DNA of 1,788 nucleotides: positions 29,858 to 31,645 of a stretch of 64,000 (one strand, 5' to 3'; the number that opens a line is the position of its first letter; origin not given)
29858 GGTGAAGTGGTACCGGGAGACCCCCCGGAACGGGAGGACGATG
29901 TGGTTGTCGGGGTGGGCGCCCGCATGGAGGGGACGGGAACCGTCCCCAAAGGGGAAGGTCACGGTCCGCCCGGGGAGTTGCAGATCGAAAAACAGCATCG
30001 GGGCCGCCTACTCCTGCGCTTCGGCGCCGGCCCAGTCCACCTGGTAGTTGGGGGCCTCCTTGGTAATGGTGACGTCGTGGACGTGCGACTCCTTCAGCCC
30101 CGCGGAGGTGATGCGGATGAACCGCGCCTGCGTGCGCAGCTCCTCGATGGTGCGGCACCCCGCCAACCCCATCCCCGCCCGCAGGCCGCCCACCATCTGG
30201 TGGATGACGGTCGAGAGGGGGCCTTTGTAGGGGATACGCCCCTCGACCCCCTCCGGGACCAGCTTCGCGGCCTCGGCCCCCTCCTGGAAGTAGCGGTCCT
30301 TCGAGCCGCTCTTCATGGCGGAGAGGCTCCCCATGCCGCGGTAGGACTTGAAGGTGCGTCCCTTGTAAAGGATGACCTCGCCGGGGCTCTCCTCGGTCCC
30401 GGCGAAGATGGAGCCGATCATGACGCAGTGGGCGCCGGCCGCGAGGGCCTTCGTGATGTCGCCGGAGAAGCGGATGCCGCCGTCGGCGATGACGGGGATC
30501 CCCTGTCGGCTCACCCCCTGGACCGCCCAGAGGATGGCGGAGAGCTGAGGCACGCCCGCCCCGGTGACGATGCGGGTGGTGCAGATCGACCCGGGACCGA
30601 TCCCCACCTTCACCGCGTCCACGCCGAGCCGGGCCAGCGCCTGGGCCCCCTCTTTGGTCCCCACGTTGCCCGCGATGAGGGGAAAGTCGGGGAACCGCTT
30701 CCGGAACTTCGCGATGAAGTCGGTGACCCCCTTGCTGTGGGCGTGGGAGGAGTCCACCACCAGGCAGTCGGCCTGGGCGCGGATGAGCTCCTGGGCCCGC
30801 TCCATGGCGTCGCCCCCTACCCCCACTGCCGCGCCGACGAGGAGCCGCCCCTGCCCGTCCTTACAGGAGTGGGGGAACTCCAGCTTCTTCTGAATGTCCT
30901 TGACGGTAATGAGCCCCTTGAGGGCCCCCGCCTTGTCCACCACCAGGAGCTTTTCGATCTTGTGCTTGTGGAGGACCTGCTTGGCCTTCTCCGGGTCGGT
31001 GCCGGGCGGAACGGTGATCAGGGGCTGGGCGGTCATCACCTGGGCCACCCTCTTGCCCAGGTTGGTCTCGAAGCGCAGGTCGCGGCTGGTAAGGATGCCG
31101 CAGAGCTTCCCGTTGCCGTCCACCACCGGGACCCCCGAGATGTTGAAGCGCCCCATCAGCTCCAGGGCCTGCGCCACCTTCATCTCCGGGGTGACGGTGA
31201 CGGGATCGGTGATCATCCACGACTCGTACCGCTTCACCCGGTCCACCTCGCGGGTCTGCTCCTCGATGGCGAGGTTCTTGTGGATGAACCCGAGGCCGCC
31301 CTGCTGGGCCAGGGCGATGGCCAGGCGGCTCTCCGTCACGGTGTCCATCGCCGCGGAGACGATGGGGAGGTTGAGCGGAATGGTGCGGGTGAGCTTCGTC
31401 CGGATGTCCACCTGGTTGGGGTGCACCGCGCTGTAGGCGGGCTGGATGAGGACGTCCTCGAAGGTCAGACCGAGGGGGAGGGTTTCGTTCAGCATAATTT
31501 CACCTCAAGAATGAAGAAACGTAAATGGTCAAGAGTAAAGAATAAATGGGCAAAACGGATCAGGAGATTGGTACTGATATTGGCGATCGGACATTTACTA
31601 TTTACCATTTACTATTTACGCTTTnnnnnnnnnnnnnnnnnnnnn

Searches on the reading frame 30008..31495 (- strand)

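Call 12: search_protein_families(library=pfam, proteins=[window:30008-31495:-])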
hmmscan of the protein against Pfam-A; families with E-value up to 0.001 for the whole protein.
window:30008-31495:- (495 aa): 5 families
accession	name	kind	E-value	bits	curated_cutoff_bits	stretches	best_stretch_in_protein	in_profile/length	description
PF00478.31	IMPDH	-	8.3e-159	528.6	25.6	1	9-473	1-345/345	IMP dehydrogenase / GMP reductase domain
PF00571.33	CBS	-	2.1e-27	95.7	24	2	93-141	4-52/57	CBS domain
PF03060.21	NMO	-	1.7e-13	51.1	28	1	278-377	143-238/331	Nitronate monooxygenase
PF01070.24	FMN_dh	-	6.4e-11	42.3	24.9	1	258-364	207-305/350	FMN-dependent dehydrogenase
PF00977.27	His_biosynth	-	8.8e-05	22.5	23.6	0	328-364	68-105/228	Histidine biosynthesis protein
